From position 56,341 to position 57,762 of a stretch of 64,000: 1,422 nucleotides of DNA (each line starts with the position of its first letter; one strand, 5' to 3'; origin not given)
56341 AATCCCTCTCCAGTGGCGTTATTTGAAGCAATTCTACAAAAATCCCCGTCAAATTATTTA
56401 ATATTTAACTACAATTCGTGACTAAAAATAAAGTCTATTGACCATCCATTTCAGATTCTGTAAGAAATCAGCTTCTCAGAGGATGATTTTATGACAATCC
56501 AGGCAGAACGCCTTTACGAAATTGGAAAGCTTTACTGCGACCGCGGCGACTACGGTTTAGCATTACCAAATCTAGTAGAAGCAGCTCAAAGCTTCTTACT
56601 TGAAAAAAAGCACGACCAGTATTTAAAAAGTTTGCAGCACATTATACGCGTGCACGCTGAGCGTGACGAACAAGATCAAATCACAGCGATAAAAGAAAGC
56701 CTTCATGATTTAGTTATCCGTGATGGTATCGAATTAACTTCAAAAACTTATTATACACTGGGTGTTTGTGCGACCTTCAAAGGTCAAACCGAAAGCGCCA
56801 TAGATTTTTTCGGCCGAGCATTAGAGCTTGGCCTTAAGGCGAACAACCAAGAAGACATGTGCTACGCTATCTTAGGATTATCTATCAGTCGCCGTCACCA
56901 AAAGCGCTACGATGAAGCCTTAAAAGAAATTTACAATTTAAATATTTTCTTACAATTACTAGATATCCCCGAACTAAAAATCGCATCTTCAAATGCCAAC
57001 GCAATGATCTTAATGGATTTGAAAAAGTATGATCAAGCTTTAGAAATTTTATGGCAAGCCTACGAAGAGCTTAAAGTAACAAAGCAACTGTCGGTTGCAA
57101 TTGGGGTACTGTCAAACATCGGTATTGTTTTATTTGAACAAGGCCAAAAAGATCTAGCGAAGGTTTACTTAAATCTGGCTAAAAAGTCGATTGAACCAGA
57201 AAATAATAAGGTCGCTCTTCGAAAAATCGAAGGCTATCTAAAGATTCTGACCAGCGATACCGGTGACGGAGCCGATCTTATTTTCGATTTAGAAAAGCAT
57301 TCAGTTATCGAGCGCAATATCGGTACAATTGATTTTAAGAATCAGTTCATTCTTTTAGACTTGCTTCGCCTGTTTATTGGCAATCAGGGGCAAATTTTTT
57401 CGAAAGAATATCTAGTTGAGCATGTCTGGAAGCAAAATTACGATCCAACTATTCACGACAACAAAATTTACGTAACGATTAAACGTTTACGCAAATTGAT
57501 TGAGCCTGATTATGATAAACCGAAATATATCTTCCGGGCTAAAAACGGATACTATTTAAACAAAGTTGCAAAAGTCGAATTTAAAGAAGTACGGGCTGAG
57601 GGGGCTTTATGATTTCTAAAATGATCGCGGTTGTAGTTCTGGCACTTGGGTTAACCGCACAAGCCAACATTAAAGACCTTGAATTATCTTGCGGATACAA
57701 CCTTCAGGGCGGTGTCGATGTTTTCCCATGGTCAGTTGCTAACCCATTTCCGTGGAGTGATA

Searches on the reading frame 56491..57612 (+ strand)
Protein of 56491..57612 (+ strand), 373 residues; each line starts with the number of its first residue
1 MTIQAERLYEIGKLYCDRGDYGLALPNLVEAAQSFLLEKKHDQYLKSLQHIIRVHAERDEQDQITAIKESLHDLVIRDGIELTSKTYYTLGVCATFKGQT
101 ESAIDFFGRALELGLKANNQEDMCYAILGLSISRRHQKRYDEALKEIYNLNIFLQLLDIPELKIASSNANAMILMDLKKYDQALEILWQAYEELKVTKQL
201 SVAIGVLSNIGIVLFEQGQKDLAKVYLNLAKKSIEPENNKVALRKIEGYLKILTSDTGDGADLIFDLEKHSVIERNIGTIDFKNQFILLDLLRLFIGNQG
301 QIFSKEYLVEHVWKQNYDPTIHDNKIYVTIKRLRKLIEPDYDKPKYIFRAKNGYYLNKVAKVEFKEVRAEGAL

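Call 8: search_protein_families(library=pfam, max_evalue=0.01, proteins=[window:56491-57612:+])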
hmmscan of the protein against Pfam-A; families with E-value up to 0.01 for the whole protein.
window:56491-57612:+ (373 aa): 10 families
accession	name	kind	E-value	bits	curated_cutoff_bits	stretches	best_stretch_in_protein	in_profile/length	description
PF13424.12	TPR_12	-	2.7e-15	56.7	30.1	1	168-228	7-69/77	Tetratricopeptide repeat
PF00515.34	TPR_1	-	1.1e-13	50.7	27.8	1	85-113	2-30/34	Tetratricopeptide repeat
PF00486.34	Trans_reg_C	-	1.1e-12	48.3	26.2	1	290-350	12-70/77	Transcriptional regulatory protein, C terminal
PF07719.23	TPR_2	-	1.7e-12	46.8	27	0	85-113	2-30/34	Tetratricopeptide repeat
PF13181.12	TPR_8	-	7.9e-08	32.3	25.7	0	85-113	2-30/34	Tetratricopeptide repeat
PF13174.12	TPR_6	-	2.5e-06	28.2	26.3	0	209-228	5-24/33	Tetratricopeptide repeat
PF13374.12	TPR_10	-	7e-06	26.3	27.5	0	171-191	9-29/42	Tetratricopeptide repeat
PF10602.15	RPN7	-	3.7e-05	23.9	29.6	1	59-195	11-144/174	26S proteasome subunit RPN7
PF13176.12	TPR_7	-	0.0039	17.6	27.9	0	90-118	5-33/36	Tetratricopeptide repeat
PF13428.12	TPR_14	-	0.0059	17.6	23.5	0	171-192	8-29/44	Tetratricopeptide repeat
